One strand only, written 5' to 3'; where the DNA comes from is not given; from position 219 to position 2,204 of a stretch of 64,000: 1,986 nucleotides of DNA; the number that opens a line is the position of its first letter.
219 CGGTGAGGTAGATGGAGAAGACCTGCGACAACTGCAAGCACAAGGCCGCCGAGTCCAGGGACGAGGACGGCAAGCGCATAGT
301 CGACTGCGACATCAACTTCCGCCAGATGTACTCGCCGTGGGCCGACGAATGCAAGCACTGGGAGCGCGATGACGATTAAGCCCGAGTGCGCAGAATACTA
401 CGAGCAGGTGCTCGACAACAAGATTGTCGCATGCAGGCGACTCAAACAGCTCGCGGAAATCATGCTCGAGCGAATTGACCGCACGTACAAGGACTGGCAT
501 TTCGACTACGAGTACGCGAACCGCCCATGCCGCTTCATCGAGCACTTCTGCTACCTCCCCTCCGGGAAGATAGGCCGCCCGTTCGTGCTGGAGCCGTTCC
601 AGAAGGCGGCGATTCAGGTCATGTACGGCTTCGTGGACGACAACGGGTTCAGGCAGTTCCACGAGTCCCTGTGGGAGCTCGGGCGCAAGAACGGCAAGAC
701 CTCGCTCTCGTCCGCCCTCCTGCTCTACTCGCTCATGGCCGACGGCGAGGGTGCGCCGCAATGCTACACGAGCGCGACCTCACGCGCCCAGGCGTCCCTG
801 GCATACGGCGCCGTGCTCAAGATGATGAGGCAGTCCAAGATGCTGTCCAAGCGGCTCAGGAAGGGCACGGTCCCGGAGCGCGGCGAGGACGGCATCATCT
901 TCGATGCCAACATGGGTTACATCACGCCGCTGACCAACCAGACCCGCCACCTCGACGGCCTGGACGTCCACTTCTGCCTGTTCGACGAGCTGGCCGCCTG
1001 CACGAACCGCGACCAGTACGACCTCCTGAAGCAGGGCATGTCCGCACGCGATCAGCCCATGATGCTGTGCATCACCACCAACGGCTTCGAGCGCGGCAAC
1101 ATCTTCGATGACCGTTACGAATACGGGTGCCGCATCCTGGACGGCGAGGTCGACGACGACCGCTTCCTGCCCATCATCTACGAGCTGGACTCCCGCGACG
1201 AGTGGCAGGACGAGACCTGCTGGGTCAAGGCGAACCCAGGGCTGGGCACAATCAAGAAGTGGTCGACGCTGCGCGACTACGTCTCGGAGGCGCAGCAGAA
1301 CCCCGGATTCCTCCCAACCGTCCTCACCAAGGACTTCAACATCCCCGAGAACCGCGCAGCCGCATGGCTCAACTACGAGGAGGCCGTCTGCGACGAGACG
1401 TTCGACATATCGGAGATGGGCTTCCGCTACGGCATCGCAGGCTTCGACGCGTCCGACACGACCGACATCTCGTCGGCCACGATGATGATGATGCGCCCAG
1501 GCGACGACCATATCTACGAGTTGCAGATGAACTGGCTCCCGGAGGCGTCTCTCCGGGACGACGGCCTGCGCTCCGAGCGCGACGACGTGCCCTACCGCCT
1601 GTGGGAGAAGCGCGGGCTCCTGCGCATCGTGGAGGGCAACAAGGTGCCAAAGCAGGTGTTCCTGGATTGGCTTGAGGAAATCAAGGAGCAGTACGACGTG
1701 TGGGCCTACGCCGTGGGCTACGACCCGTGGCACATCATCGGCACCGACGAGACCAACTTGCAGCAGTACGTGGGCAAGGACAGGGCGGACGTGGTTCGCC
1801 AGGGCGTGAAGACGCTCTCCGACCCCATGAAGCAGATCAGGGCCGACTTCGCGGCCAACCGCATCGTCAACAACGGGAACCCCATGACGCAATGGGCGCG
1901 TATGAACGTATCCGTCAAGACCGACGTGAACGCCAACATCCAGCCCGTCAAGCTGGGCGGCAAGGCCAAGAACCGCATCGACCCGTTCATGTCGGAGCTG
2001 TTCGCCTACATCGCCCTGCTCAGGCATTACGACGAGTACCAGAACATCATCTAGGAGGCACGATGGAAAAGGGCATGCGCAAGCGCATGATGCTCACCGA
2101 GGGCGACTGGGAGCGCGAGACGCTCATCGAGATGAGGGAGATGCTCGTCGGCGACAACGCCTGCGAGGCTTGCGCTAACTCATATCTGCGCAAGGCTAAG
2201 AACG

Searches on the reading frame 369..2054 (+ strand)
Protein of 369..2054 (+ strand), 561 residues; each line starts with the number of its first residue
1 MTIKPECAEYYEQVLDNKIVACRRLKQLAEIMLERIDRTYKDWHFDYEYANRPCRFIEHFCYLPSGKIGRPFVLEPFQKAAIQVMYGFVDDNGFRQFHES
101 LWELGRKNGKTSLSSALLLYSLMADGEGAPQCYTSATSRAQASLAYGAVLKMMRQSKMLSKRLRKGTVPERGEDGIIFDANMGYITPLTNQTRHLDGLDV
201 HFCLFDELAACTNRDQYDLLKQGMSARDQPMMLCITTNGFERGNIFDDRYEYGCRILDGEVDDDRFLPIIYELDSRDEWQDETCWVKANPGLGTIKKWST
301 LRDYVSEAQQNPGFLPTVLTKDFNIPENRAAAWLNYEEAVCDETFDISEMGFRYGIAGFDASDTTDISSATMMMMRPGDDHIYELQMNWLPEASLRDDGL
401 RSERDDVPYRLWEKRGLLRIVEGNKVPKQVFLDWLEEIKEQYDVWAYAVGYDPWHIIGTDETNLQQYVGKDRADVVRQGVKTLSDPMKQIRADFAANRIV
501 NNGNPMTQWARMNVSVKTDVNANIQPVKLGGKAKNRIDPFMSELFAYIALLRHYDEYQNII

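Call 30: search_protein_families(library=phrogs, proteins=[window:369-2054:+], max_evalue=0.00001)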
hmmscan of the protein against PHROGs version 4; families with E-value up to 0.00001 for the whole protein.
window:369-2054:+ (561 aa): 5 families
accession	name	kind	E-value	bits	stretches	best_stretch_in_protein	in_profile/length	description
phrog_9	-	head and packaging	4.5e-140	470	1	10-558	170-671/812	terminase large subunit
phrog_2699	-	head and packaging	8.3e-58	196.7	1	250-557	2-300/315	terminase large subunit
phrog_4914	-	head and packaging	1e-30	108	1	8-201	12-211/213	terminase large subunit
phrog_10517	-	head and packaging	3.1e-23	83.4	1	7-158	37-191/207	terminase large subunit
phrog_7331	-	head and packaging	4.9e-16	59.3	1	476-553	20-95/113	terminase large subunit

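Call 31: search_protein_families(library=pfam, proteins=[window:369-2054:+], max_evalue=0.00001)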
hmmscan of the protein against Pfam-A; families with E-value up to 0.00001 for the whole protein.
window:369-2054:+ (561 aa): 2 families
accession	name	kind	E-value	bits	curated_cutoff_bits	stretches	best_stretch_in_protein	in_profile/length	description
PF20441.4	TerL_nuclease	-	2.5e-31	109.4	24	1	260-542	1-274/286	Terminase large subunit, endonuclease domain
PF03354.21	TerL_ATPase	-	5.2e-29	101.6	23.7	1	76-252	1-175/178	Terminase large subunit, ATPase domain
